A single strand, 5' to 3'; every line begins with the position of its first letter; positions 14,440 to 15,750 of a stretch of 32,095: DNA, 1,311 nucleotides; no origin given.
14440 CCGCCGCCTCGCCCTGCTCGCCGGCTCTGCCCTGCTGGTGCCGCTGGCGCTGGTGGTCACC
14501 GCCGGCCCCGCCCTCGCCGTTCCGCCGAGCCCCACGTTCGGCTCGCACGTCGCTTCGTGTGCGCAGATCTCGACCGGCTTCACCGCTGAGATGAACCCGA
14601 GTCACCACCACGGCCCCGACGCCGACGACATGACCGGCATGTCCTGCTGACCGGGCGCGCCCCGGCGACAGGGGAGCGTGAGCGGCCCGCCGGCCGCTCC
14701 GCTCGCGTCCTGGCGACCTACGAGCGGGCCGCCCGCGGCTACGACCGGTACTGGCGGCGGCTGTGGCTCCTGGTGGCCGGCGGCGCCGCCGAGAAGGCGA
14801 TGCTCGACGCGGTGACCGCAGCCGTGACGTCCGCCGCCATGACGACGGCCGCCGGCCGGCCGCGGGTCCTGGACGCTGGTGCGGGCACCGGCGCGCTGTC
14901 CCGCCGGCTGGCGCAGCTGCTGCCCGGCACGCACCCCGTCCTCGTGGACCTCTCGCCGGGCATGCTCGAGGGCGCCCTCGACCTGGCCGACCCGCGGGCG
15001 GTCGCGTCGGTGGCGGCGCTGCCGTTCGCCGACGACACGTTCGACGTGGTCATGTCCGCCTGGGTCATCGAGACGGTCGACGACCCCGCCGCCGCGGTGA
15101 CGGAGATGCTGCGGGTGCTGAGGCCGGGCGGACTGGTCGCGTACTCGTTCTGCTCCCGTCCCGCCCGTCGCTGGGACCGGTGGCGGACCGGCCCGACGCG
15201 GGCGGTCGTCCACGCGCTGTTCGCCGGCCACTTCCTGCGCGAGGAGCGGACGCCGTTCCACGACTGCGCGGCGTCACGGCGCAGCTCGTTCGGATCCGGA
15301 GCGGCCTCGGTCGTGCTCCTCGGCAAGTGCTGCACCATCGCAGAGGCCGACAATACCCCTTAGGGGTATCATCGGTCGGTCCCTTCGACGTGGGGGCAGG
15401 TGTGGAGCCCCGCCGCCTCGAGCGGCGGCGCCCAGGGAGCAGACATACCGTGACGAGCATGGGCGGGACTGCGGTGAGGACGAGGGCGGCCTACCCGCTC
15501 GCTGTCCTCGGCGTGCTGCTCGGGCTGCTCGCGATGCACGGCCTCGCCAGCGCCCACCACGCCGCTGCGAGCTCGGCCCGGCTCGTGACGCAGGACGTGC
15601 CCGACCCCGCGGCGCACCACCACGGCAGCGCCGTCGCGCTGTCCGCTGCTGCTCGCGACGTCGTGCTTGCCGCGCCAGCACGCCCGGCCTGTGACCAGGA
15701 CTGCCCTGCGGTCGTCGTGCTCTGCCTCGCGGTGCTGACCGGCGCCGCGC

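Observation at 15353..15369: Orphan CsoR/RicR-type operator look-alike: perfect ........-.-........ palindrome with no CsoR gene in the window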

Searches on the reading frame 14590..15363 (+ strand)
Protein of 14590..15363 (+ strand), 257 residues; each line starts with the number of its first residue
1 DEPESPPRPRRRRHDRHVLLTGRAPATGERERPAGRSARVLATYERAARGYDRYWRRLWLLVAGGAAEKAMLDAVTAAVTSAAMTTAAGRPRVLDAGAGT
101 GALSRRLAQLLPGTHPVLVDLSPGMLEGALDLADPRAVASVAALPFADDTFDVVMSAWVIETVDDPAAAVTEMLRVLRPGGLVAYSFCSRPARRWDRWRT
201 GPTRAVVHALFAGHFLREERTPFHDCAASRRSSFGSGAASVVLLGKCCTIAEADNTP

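Call 11: search_protein_families(library=pfam, proteins=[window:14590-15363:+], max_evalue=0.01)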
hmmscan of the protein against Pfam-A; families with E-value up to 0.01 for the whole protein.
window:14590-15363:+ (257 aa): 6 families
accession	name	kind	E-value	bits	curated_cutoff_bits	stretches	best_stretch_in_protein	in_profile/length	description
PF08241.18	Methyltransf_11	-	6.7e-21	75.2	21.2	1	94-184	1-94/95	Methyltransferase domain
PF13649.12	Methyltransf_25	-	1.7e-17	64.4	27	1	93-181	1-97/97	Methyltransferase domain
PF13847.12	Methyltransf_31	-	2.2e-14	53.8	27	1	92-189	6-113/145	Methyltransferase domain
PF08242.18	Methyltransf_12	-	1.6e-13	51.6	30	1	94-182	1-97/98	Methyltransferase domain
PF13489.12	Methyltransf_23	-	9.6e-13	48.6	27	1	86-199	19-133/164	Methyltransferase domain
PF01209.24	Ubie_methyltran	-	3.1e-09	37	20.1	1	83-189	42-155/233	ubiE/COQ5 methyltransferase family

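Call 12: search_protein_families(library=ncbifam, proteins=[window:14590-15363:+], max_evalue=0.01)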
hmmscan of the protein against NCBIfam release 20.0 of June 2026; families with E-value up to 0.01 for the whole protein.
window:14590-15363:+ (257 aa): 34 families (the best 25 are shown)
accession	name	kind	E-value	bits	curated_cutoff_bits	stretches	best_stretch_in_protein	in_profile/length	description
TIGR02072.1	BioC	equivalog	5.3e-17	62.4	184.95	1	89-187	34-134/244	malonyl-ACP O-methyltransferase BioC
NF001241.0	PRK00216.1-2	equivalog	4.2e-16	59.3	327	1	80-200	43-160/231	demethylmenaquinone methyltransferase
NF045667.1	MTase_DVU1556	equivalog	5.5e-16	58.7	155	1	85-186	18-120/213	DVU_1556 family methyltransferase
NF004452.0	PRK05785.1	equivalog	3e-15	56.3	207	1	89-178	51-138/228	hypothetical protein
NF007610.0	PRK10258.1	equivalog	3.5e-15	56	342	1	80-187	33-140/251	malonyl-ACP O-methyltransferase BioC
TIGR01934.1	MenG_MenH_UbiE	subfamily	2.7e-13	49.7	158.35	1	89-185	39-141/223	ubiquinone/menaquinone biosynthesis methyltransferase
NF001244.0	PRK00216.1-5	equivalog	1.4e-11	44.2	216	1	88-185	47-153/236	bifunctional demethylmenaquinone methyltransferase/2-methoxy-6-polyprenyl-1,4-benzoquinol methylase UbiE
NF052510.1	methyltran_MpqE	exception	4e-11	42.7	335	1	83-195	40-161/234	methyl-plastoquinone biosynthesis methyltransferase MpqE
NF001240.0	PRK00216.1-1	equivalog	7.6e-11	41.5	378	1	91-190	65-173/251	bifunctional demethylmenaquinone methyltransferase/2-methoxy-6-polyprenyl-1,4-benzoquinol methylase UbiE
NF041537.1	ArsM_AhpD_UU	exception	3.5e-10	39.2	510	1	91-182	78-177/345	arsenite methyltransferase/AhpD domain selenoprotein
NF043040.1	corrin_prot_MT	hypoth_equivalog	6.3e-10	38.9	180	1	81-209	33-171/216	corrinoid protein-associated methyltransferase CpaM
NF040539.1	AST_met_ArsM_2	exception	1.3e-08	35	240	1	84-186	51-164/262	putative arsinothricin biosynthesis methyltransferase ArsM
NF008264.0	PRK11036.1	equivalog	2.1e-08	34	366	1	89-187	44-149/261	tRNA uridine 5-oxyacetic acid(34) methyltransferase CmoM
NF047649.1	MTase_UXPK_star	exception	2.1e-08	33.5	460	1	92-182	80-178/283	methyltransferase/UXPK-star double selenoprotein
NF041536.1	ArsM_DUF2284_UU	exception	2.4e-08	32.8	575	1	92-182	79-177/459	arsenite methyltransferase/DUF2284 domain selenoprotein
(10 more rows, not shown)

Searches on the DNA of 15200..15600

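Call 64: search_rna_families(source=window, start=15200, end=15600, threshold=evalue, max_evalue=1)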
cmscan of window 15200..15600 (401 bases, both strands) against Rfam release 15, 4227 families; matches with E-value up to 1: 1.
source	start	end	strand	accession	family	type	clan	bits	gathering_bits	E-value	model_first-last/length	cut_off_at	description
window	15331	15398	-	RF03738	mir-2320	Gene; miRNA;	-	18.5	90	0.68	1-75/75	no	mir-2320 microRNA precursor family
